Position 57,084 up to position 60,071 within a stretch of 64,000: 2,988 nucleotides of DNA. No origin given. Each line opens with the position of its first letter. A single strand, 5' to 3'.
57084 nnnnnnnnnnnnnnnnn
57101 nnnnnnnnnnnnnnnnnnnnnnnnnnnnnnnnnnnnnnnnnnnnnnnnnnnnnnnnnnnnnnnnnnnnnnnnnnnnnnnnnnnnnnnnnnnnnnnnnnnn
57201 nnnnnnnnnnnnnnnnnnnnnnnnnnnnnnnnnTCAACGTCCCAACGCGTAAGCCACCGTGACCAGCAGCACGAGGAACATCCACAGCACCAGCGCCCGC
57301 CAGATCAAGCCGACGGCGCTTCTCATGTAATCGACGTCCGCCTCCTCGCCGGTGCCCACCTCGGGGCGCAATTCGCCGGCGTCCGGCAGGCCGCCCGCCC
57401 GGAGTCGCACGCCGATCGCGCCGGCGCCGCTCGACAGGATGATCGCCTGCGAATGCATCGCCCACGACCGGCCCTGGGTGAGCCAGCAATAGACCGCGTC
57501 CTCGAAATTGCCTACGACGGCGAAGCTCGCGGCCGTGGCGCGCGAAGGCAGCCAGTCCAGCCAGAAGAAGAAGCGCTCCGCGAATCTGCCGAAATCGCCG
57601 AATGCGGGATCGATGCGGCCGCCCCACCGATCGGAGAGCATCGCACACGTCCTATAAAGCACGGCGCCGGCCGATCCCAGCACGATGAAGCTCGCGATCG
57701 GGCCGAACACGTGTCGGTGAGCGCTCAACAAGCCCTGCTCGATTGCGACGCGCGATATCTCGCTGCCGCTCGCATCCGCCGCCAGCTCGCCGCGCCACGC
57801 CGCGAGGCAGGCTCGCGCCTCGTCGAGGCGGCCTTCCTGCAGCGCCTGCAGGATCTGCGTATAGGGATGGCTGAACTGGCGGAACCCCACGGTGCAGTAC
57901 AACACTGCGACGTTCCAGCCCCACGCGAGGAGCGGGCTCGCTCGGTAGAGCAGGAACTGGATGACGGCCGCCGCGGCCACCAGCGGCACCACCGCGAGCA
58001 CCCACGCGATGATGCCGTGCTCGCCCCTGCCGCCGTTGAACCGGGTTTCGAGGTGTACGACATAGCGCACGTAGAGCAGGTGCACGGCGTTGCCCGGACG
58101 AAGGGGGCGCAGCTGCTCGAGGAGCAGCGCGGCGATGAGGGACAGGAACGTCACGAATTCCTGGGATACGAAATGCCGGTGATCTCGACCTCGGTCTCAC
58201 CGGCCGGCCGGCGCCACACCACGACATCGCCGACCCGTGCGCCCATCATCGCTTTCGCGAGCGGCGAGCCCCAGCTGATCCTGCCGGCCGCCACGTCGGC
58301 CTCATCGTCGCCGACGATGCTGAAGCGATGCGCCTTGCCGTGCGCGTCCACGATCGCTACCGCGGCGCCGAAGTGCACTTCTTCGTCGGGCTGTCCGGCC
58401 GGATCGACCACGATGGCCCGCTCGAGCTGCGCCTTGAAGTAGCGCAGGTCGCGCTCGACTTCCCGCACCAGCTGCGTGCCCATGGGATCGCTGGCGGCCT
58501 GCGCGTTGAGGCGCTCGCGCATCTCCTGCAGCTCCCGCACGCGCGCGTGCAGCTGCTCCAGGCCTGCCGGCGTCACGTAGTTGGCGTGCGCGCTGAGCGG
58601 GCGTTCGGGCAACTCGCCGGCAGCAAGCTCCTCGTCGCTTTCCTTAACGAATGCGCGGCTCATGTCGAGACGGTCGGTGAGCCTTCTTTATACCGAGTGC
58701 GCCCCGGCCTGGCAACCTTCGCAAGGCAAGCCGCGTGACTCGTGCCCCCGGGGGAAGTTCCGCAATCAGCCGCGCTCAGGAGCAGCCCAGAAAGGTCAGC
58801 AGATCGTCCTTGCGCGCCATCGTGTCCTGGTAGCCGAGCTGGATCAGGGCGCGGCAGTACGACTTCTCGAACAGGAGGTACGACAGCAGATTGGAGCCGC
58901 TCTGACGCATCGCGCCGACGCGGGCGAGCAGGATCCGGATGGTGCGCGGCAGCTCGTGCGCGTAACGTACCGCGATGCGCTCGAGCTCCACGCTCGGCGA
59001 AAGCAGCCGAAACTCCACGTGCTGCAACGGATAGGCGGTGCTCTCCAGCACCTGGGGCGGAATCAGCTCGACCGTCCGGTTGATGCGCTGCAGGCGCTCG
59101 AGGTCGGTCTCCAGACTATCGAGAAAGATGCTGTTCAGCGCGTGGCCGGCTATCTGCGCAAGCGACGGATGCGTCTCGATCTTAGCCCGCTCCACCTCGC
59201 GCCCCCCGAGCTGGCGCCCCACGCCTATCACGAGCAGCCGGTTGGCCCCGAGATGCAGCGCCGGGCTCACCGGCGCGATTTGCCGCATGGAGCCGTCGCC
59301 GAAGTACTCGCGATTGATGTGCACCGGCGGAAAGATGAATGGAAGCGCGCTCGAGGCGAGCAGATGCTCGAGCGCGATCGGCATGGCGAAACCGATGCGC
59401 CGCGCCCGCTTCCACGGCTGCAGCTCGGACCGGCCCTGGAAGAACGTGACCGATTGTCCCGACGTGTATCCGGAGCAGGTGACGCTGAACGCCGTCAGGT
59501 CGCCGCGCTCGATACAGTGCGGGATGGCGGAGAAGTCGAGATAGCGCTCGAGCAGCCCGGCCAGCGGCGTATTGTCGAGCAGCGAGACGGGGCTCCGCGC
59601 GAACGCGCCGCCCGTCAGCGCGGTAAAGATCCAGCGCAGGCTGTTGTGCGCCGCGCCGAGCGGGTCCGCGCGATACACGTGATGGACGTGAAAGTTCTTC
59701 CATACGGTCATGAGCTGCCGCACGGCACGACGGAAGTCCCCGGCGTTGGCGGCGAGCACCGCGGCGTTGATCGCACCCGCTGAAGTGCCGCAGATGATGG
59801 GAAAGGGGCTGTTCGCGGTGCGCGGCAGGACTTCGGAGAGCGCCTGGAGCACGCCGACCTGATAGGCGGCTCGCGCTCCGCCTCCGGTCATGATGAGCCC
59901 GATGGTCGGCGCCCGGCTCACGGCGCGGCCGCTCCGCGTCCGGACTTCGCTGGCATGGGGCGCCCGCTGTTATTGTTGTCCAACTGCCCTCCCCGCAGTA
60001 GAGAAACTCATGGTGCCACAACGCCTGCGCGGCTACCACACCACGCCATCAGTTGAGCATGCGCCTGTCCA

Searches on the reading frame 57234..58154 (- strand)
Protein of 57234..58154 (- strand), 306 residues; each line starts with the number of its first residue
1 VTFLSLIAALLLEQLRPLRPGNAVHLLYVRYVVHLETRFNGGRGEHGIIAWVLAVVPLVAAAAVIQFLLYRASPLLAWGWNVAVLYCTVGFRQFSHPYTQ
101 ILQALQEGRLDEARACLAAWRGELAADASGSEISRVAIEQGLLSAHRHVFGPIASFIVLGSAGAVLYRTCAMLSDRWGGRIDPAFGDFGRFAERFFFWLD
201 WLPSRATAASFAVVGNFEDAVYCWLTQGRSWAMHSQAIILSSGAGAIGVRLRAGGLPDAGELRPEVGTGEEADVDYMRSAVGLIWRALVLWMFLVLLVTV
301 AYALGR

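Call 59: search_protein_families(library=pfam, proteins=[window:57234-58154:-], max_evalue=0.00001)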
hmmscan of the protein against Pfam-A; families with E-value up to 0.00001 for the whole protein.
window:57234-58154:- (306 aa): 2 families
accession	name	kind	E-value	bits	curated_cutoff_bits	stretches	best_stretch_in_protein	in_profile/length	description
PF03186.18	CobD_Cbib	-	7e-25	88.3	34.4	1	29-281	25-279/282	CobD/Cbib protein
PF17113.10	AmpE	-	6.4e-08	32.8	21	1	51-227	47-224/284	Regulatory signalling modulator protein AmpE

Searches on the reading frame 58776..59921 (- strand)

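Call 59: search_protein_families(library=pfam, proteins=[window:58776-59921:-], max_evalue=0.00001)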
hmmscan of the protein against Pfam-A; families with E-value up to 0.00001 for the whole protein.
window:58776-59921:- (381 aa): 1 family
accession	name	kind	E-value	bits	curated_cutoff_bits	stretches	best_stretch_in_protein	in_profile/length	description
PF01734.28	Patatin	-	4.6e-27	95.9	27.7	1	9-222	1-191/191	Patatin-like phospholipase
